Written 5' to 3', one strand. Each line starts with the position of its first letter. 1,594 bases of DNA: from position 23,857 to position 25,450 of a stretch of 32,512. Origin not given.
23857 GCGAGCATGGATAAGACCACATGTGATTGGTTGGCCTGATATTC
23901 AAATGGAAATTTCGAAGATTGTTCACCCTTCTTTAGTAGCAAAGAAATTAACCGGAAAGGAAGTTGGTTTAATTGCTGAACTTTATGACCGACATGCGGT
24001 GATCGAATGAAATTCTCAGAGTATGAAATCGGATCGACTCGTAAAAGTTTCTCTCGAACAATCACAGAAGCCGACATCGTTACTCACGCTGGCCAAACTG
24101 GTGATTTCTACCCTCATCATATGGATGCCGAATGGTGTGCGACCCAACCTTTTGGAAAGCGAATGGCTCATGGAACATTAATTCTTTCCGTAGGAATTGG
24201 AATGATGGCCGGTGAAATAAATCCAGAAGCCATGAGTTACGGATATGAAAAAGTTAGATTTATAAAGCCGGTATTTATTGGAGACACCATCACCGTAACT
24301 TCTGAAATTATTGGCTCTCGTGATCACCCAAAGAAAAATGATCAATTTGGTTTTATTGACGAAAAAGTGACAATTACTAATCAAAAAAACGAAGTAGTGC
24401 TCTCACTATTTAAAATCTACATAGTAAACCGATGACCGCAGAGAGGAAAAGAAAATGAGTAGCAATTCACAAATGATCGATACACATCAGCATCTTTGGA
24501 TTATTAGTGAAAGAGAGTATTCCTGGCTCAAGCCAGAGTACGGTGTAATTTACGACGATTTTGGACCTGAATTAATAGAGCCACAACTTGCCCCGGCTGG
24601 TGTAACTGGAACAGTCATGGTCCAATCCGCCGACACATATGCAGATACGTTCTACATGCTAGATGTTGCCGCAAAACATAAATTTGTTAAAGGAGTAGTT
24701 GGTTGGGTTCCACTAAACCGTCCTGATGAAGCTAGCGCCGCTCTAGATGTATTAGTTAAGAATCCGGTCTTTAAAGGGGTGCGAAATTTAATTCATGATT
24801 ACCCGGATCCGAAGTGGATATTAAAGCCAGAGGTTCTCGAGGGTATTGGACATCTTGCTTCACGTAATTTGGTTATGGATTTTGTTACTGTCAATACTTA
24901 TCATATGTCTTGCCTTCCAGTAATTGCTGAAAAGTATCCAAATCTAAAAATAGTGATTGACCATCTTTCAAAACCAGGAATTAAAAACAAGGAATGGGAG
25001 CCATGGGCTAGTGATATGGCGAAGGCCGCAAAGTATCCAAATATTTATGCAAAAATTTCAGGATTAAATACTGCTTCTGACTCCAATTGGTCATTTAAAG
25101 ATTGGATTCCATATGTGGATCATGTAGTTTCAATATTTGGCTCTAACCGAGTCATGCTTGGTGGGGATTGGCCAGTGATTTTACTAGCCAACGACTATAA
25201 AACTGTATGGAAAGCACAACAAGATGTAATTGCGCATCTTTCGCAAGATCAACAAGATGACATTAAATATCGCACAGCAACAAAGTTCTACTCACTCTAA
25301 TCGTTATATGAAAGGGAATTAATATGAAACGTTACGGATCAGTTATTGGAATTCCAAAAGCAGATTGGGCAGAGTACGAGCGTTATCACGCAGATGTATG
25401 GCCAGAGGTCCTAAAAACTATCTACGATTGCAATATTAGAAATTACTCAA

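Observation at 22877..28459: CoA-transferase plus two MaoC hot-dog proteins plus a cytoplasmic SBP-fold protein interleaved with lactonase, mutarotase and sugar dehydrogenase: a possible CoA-dependent branch of aldonate/deoxy-sugar catabolism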

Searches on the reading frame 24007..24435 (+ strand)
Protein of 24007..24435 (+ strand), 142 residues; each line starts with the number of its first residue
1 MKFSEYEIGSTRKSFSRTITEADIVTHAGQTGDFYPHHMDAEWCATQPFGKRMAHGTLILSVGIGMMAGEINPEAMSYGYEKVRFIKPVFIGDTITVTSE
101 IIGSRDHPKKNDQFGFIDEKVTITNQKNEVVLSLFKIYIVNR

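Call 4: search_protein_families(library=pfam, proteins=[window:24007-24435:+], max_evalue=0.01)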
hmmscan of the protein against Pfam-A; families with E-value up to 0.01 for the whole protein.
window:24007-24435:+ (142 aa): 2 families
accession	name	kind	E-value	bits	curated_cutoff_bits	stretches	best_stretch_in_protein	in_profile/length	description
PF01575.25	MaoC_dehydratas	-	1.1e-21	77.1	27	1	9-110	7-110/123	MaoC like domain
PF13452.11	FAS1_DH_region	-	2.4e-07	31.4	22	1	8-132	3-130/132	FAS1-like, dehydratase domain region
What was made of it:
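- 24007..24435 (+): MaoC1, a hot-dog protein with a complete hydratase motif (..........). It overlaps the SBP-like gene by 4 nt. Pfam MaoC_dehydratas scores 77 bits (call 4).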

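Call 5: search_protein_families(library=ncbifam, proteins=[window:24007-24435:+], max_evalue=0.01)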
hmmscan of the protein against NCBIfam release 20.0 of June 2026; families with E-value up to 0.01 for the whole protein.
window:24007-24435:+ (142 aa): 7 families
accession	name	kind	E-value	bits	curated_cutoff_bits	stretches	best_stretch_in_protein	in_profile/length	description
TIGR02278.1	PaaN-DH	equivalog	8.5e-23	80.4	562.8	1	2-133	524-655/664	phenylacetic acid degradation bifunctional protein PaaZ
NF006045.0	PRK08190.1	subfamily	3.4e-12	46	282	1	2-132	10-133/467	bifunctional enoyl-CoA hydratase/phosphate acetyltransferase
NF038241.1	RipB_Ich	equivalog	1.5e-09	38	340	1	14-140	36-162/175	(R)-specific enoyl-CoA hydratase RipB/Ich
NF010246.0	PRK13693.1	equivalog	2.3e-07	30.8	203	1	2-92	5-94/142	(3R)-hydroxyacyl-ACP dehydratase subunit HadB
NF040620.1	fused_HadA_HadB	exception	2.5e-06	27.2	350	1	3-68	196-261/329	fused (3R)-hydroxyacyl-ACP dehydratase subunits HadA/HadB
NF052388.1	Lys_ferment_KAL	equivalog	0.0024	18.2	160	1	74-104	45-75/120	3-aminobutyryl-CoA ammonia lyase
NF041625.1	methfumCoahyd_Halo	equivalog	0.0035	16.6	560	1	28-133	247-350/358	2-methylfumaryl-CoA hydratase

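Call 16: search_solved_structures(query=window:24007-24435:+, max_evalue=0.01)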
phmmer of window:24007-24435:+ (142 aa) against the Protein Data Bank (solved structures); distinct sequences matched with E-value up to 0.01: 17.
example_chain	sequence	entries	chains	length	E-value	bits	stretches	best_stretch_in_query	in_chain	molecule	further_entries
4ffu_A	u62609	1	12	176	3.9e-42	146.8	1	3-142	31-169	oxidase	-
1q6w_A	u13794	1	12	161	1.6e-23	86.5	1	3-135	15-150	monoamine oxidase regulatory protein, putative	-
6jql_A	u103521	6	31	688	4.3e-15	59.2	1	3-99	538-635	Bifunctional protein PaaZ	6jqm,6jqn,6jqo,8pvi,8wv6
8hgn_A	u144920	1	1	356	6.4e-13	52.2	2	3-137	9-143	Beta-methylmalyl-CoA dehydratase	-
5cpg_A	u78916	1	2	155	1.7e-10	44.3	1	3-103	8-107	(R)-specific enoyl-CoA hydratase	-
1iq6_A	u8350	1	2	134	1.9e-10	44.2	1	6-106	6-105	(R)-SPECIFIC ENOYL-COA HYDRATASE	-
4e3e_A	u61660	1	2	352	2.8e-10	43.6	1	3-138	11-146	MaoC domain protein dehydratase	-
2c2i_A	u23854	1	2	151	1.1e-09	41.7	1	17-107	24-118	RV0130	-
3ir3_A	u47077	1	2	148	1.6e-07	34.7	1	11-101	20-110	3-hydroxyacyl-thioester dehydratase 2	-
4rv2_B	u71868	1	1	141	7.3e-07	32.6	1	2-89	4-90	MaoC family protein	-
2b3m_A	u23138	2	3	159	6.3e-06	29.5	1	12-106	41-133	hypothetical protein AF1124 | putative dehydratase AF1124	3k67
5zy8_B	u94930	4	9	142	1.4e-05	28.4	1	2-85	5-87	3-hydroxyacyl-ACP dehydratase | (3R)-hydroxyacyl-ACP dehydratase subunit HadB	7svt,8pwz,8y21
4rlj_B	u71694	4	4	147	1.5e-05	28.3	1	2-85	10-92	(3R)-hydroxyacyl-ACP dehydratase subunit HadB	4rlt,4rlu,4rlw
3khp_A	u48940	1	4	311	0.00028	24.2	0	31-97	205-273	MaoC family protein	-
5i7n_A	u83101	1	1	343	0.00044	23.5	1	3-76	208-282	MaoC-like dehydratase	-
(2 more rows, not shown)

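Call 31: search_dna_similar(query=window:24007-24435:+, collection=plasmids, mode=protein, max_evalue=1e-15, max_rows=30)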
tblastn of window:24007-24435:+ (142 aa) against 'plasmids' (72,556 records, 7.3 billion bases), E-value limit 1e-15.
Records with a match: 201; places in all: 210; records where one place covers at least 80% of the query: 191.
Best place of each record, by identity: <60% 201.
By first word of the organism name: Sinorhizobium 68; Pseudosulfitobacter 19; Thermus 18; Ensifer 9; Azospirillum 8; Roseibium 6; Rhizobium 5; Cupriavidus 5; Shinella 4; Labrenzia 4; and 37 more.
By predicted mobility (MOB-suite, as given by PLSDB): non-mobilizable 117; mobilizable 61; conjugative 23.
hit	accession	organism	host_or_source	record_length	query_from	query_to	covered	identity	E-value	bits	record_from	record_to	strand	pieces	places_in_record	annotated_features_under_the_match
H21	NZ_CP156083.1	Croceibacterium sp. TMG7-5b_MA50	Sponge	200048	3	142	99%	57.1%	4e-53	186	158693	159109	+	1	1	MaoC/PaaZ C-terminal domain-containing protein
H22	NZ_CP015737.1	Shinella sp. HZN7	-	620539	3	142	99%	57.1%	1e-47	171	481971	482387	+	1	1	MaoC/PaaZ C-terminal domain-containing protein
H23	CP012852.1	Persicobacter sp. JZB09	cell culture,soil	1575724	3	142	99%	57.1%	2e-46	167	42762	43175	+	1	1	none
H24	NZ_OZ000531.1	Shinella sp. WSC3-e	-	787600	3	142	99%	56.4%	2e-47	169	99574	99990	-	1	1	MaoC/PaaZ C-terminal domain-containing protein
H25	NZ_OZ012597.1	Shinella sp. WSD5-1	-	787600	3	142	99%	56.4%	2e-47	169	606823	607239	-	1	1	MaoC/PaaZ C-terminal domain-containing protein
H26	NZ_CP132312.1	Shinella zoogloeoides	Homo sapiens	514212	3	142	99%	56.4%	4e-47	169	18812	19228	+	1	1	MaoC/PaaZ C-terminal domain-containing protein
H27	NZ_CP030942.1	Nitratireductor thuwali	-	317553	3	142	99%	55.7%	1e-48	173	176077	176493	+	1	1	MaoC/PaaZ C-terminal domain-containing protein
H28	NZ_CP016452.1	Sinorhizobium sp. RAC02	Microbial isolate,Algal phycosphere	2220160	3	142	99%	55.7%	3e-46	166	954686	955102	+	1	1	none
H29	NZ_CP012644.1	Rufibacter tibetensis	soil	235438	3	142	99%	55.7%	3e-45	164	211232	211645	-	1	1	MaoC/PaaZ C-terminal domain-containing protein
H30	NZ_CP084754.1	Roseateles sp. XES5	Xenopus laevis,bacterial culture,swab ...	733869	3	142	99%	55.0%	2e-46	167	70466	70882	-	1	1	MaoC/PaaZ C-terminal domain-containing protein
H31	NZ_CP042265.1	Qingshengfaniella alkalisoli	cell culture,saline soil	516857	3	142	99%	54.3%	7e-45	162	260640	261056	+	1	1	MaoC/PaaZ C-terminal domain-containing protein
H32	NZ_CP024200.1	Thalassospira marina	-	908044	3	142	99%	54.3%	2e-43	158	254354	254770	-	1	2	MaoC/PaaZ C-terminal domain-containing protein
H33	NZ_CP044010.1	Rhizobium sp. BG6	Prosopis cineraria,pure bacterial ...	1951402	3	142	99%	53.6%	2e-45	164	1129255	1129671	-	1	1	none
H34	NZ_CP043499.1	Rhizobium grahamii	Prosopis cineraria,pure bacterial ...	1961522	3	142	99%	53.6%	2e-45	164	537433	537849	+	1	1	none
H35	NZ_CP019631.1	Roseibium algicola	Rhodosorus marinus,cell culture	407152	3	142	99%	53.6%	2e-45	164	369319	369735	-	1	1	MaoC/PaaZ C-terminal domain-containing protein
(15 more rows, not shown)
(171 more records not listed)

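Call 49: search_solved_structures(query=window:24007-24435:+, max_evalue=1e-9, show_alignments=5)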
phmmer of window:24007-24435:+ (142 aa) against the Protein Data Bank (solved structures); distinct sequences matched with E-value up to 1e-9: 7.
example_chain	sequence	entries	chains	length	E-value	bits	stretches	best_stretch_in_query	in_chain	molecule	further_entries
4ffu_A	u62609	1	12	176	3.9e-42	146.8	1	3-142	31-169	oxidase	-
1q6w_A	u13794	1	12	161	1.6e-23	86.5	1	3-135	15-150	monoamine oxidase regulatory protein, putative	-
6jql_A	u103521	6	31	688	4.3e-15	59.2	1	3-99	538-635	Bifunctional protein PaaZ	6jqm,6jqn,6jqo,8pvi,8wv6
8hgn_A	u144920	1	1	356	6.4e-13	52.2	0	3-137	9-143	Beta-methylmalyl-CoA dehydratase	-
5cpg_A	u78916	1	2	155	1.7e-10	44.3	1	3-103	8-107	(R)-specific enoyl-CoA hydratase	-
1iq6_A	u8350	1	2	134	1.9e-10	44.2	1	6-106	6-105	(R)-SPECIFIC ENOYL-COA HYDRATASE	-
4e3e_A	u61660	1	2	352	2.8e-10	43.6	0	3-138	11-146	MaoC domain protein dehydratase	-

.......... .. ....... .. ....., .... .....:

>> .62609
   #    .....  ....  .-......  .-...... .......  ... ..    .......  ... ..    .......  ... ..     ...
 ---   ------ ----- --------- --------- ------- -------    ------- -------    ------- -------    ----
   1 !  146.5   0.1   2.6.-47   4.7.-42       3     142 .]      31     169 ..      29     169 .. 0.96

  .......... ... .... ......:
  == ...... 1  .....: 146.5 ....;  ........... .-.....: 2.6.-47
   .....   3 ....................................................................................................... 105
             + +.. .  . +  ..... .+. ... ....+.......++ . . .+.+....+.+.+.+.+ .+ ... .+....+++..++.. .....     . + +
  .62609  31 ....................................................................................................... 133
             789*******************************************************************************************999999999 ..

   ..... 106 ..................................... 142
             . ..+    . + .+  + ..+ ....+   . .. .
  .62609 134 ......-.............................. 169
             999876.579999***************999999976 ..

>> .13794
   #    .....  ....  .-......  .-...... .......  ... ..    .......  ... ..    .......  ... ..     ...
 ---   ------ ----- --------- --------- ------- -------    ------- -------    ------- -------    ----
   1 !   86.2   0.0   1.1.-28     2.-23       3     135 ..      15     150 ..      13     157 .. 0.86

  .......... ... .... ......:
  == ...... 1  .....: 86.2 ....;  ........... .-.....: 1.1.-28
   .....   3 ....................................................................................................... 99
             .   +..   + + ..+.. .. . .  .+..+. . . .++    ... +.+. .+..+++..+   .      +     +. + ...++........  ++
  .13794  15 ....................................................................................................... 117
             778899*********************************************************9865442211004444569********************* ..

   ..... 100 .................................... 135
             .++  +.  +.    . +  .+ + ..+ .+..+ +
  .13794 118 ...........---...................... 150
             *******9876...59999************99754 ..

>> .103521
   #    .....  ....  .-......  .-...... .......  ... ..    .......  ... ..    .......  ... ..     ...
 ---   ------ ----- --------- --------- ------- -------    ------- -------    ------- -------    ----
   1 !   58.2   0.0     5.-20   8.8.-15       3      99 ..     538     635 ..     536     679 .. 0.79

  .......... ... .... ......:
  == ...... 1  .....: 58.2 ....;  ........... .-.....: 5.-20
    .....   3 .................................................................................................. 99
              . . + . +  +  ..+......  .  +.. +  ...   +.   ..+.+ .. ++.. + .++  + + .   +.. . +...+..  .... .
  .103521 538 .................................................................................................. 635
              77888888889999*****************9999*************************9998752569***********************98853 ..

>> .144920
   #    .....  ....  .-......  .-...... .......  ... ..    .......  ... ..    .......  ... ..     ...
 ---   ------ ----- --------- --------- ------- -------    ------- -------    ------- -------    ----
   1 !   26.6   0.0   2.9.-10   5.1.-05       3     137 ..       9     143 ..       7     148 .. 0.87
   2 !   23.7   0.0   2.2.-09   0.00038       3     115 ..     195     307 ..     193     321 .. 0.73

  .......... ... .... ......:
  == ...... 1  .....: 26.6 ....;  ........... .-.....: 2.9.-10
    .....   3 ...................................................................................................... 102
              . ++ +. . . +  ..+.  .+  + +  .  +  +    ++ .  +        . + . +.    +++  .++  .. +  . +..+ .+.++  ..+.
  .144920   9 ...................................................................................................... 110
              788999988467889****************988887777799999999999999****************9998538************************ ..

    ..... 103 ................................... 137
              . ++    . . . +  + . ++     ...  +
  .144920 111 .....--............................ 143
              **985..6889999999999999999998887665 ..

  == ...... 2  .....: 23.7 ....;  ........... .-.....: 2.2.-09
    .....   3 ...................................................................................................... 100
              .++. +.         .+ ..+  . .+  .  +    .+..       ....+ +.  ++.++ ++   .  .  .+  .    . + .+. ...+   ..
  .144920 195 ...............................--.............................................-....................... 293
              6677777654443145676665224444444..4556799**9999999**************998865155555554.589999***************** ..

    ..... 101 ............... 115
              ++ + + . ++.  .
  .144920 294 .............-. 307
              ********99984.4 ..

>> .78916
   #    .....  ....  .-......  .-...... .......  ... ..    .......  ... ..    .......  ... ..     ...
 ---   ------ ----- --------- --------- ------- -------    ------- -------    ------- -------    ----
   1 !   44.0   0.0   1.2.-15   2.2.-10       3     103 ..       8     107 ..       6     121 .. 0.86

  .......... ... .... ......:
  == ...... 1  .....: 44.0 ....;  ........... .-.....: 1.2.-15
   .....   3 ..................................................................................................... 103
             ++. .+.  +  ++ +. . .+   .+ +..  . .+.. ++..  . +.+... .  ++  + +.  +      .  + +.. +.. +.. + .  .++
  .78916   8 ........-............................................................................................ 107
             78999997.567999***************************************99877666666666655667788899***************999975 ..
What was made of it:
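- Tried and rejected: MaoC1 aligns about equally to both halves of 8hgn (26.6 and 23.7 bits, call 49), so there is no support.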

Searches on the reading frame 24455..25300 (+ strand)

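Call 4: search_protein_families(library=pfam, proteins=[window:24455-25300:+], max_evalue=0.01)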
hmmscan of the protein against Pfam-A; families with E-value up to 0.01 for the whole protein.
window:24455-25300:+ (281 aa): 1 family
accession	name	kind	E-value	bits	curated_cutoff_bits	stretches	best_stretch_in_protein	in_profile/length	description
PF04909.20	Amidohydro_2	-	9.3e-41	140.9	26.4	1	8-281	1-289/289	Amidohydrolase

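Call 5: search_protein_families(library=ncbifam, proteins=[window:24455-25300:+], max_evalue=0.01)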
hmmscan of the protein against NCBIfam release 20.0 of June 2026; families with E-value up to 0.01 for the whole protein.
window:24455-25300:+ (281 aa): 2 families
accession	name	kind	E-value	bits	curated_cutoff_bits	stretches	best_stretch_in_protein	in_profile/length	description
NF052480.1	FuconLaconase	equivalog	6.8e-45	153.8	400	1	8-281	3-286/287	L-fucono-1,5-lactonase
NF042924.1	SlmHylase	equivalog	0.00022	20.5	500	1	163-241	176-255/299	4-sulfomuconolactone hydrolase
